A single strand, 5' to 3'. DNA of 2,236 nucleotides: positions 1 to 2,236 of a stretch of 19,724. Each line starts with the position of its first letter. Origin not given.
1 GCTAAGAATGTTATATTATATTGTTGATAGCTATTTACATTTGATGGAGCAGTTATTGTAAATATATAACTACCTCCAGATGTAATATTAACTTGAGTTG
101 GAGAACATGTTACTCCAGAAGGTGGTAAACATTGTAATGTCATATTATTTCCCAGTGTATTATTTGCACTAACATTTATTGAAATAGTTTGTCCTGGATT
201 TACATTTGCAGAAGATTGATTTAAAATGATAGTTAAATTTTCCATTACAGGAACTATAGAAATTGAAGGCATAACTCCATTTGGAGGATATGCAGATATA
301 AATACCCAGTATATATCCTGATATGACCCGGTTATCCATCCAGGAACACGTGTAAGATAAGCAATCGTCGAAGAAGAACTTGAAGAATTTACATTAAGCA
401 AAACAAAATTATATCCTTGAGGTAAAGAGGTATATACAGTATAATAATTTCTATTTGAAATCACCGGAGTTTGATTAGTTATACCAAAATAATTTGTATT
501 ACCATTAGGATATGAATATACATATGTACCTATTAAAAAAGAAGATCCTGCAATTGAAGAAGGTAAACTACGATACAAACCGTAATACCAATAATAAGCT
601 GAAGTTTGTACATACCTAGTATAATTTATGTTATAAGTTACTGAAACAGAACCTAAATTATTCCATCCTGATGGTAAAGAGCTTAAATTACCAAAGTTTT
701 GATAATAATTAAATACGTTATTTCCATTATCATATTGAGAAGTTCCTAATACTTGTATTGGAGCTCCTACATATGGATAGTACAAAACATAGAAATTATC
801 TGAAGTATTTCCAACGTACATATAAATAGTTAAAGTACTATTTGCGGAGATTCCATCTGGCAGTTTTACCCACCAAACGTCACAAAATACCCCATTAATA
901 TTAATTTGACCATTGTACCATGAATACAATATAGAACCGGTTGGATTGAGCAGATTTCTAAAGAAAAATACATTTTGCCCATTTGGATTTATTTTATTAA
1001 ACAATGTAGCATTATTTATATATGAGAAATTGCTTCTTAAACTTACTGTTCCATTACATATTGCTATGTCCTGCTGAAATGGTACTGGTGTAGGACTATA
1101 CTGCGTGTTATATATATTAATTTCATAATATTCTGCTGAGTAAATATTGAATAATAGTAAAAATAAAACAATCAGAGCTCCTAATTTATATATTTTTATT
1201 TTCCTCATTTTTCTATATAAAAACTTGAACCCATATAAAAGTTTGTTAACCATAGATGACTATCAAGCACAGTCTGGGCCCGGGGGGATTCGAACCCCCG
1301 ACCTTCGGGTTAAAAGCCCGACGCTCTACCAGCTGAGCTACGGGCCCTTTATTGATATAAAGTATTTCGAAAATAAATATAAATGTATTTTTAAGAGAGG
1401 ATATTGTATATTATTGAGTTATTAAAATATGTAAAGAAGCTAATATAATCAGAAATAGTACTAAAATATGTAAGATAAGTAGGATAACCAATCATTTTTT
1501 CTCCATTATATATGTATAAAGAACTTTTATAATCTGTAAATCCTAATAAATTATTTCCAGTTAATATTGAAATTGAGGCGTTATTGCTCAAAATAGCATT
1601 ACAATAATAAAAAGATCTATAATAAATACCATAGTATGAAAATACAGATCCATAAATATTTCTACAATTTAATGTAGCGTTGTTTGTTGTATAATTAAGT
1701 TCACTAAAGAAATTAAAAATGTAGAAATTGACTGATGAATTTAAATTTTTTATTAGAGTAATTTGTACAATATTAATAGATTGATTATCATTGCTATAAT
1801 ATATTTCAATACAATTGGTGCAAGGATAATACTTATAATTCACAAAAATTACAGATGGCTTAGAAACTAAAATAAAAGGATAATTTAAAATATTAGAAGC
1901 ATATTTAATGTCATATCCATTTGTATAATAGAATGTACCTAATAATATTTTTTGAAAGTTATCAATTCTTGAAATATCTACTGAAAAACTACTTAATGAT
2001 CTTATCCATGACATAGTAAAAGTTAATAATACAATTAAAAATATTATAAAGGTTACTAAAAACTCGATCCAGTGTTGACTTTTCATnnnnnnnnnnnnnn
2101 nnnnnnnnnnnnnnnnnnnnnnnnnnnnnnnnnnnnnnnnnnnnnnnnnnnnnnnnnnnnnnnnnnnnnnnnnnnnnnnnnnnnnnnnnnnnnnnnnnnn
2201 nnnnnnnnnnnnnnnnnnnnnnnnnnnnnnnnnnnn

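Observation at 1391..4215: Orphan type-IV-filament module: two single-domain T2SSF platform genes transcribed divergently, plus a pilin-like gene, with no ATPase or prepilin peptidase beside them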

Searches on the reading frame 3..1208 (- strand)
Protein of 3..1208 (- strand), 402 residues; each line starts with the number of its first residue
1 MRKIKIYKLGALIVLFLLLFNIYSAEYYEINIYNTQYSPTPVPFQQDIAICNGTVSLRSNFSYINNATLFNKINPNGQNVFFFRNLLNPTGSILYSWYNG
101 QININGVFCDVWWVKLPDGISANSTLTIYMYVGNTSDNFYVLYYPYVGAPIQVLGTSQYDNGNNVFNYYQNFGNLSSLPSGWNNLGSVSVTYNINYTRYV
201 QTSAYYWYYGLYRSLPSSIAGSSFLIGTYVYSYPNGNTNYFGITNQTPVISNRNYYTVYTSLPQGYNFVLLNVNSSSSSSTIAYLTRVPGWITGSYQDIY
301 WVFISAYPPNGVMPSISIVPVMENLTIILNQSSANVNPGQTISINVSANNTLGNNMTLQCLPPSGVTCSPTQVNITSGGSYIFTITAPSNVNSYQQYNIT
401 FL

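Call 68: search_protein_families(library=pfam, proteins=[window:3-1208:-], max_evalue=0.01)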
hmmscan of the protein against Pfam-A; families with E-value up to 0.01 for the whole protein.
window:3-1208:- (402 aa): 1 family
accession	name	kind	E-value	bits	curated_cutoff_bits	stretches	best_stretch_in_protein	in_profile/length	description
PF10102.14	DUF2341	-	0.0044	17.9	23.4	0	112-136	31-54/84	Domain of unknown function (DUF2341)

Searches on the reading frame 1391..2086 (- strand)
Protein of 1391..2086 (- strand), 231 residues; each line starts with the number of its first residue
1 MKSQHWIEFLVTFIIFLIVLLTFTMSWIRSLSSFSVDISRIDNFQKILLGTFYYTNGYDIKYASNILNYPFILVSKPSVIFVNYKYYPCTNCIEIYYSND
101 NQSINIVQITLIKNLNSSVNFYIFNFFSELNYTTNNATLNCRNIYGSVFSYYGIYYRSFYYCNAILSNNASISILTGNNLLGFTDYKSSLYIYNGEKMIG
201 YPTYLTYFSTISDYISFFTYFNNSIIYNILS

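Call 6: search_protein_families(library=pfam, proteins=[window:1391-2086:-], max_evalue=1)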
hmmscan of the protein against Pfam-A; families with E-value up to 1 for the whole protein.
window:1391-2086:- (231 aa): 0 families

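Call 9: search_protein_families(library=ncbifam, proteins=[window:1391-2086:-], max_evalue=1)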
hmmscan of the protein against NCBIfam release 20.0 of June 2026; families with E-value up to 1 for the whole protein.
window:1391-2086:- (231 aa): 0 families
